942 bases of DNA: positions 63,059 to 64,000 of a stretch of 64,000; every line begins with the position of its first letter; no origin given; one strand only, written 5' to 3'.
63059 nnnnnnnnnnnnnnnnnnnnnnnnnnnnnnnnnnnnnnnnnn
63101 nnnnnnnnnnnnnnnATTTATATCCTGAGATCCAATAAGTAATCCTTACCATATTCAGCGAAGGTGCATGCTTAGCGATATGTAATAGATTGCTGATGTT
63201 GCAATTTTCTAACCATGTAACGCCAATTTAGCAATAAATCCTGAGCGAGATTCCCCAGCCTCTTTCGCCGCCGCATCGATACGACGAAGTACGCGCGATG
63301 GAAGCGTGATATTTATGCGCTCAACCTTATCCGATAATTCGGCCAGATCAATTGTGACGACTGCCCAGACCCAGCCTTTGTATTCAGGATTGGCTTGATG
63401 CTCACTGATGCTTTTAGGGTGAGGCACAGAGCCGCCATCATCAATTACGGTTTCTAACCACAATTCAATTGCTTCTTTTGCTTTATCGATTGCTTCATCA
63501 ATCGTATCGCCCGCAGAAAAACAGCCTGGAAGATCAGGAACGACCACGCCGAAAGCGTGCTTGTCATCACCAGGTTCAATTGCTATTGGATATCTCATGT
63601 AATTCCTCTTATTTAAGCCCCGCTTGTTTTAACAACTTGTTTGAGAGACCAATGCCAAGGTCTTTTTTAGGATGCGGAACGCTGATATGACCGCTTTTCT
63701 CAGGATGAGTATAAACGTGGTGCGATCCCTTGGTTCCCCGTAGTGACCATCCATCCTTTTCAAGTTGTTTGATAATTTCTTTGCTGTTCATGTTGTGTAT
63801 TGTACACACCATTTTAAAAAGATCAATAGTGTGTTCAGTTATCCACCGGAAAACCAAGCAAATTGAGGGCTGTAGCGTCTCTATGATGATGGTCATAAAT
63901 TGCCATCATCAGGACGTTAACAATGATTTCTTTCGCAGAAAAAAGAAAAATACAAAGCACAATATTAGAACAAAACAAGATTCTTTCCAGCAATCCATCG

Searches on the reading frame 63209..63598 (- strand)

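Call 3: search_protein_families(library=pfam, proteins=[window:63209-63598:-], max_evalue=0.01)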
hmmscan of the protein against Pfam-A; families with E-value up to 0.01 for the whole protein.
window:63209-63598:- (129 aa): 4 families
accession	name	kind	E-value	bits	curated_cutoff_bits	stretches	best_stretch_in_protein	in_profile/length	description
PF15919.11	HicB_lk_antitox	-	5.1e-57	191.8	27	1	3-126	1-123/123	HicB_like antitoxin of bacterial toxin-antitoxin system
PF07878.17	RHH_5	-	4.3e-07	30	26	1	93-126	2-35/43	CopG-like RHH_1 or ribbon-helix-helix domain, RHH_5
PF21748.3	UPF0150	-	5.5e-05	23.5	27.3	1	11-59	16-64/64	UPF0150-like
PF01402.27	RHH_1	-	0.00087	19.6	20.5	1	94-122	1-29/39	Ribbon-helix-helix protein, copG family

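Call 4: search_protein_families(library=phrogs, proteins=[window:63209-63598:-], max_evalue=0.001)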
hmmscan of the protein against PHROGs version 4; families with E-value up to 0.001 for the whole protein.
window:63209-63598:- (129 aa): 4 families
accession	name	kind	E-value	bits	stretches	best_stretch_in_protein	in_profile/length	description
phrog_497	-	moron, auxiliary metabolic gene and host takeover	9.3e-41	141.4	1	1-126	11-136/342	toxin-antitoxin system HicB-like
phrog_11958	-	unknown function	3.3e-16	60.3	1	1-61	2-62/84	-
phrog_11274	-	unknown function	2.5e-09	37.8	1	19-114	26-121/314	-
phrog_13890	-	unknown function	6.8e-07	30.2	1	92-125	17-50/73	-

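Call 99: search_protein_families(library=padloc, proteins=[window:63209-63598:-], max_evalue=0.001)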
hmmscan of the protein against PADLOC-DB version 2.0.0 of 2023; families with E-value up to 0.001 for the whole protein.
window:63209-63598:- (129 aa): 0 families

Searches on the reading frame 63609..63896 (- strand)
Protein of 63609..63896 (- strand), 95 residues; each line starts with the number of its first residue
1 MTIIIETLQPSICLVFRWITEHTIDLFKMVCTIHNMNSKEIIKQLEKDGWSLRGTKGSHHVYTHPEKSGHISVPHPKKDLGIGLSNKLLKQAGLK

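Call 3: search_protein_families(library=pfam, proteins=[window:63609-63896:-], max_evalue=0.01)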
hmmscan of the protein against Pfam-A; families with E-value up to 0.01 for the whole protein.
window:63609-63896:- (95 aa): 1 family
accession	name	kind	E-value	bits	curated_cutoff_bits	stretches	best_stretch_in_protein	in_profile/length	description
PF07927.17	HicA_toxin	-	3e-20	72.5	27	1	39-94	2-58/58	HicA toxin of bacterial toxin-antitoxin,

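Call 4: search_protein_families(library=phrogs, proteins=[window:63609-63896:-], max_evalue=0.001)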
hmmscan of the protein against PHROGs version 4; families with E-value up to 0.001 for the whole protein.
window:63609-63896:- (95 aa): 2 families
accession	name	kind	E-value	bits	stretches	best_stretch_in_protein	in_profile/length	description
phrog_353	-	moron, auxiliary metabolic gene and host takeover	2.9e-20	73.1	1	34-95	3-66/73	toxin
phrog_38117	-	unknown function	2.6e-16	60.9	1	35-94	80-139/139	-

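Call 99: search_protein_families(library=padloc, proteins=[window:63609-63896:-], max_evalue=0.001)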
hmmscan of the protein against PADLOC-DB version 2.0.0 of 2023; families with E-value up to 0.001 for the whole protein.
window:63609-63896:- (95 aa): 0 families
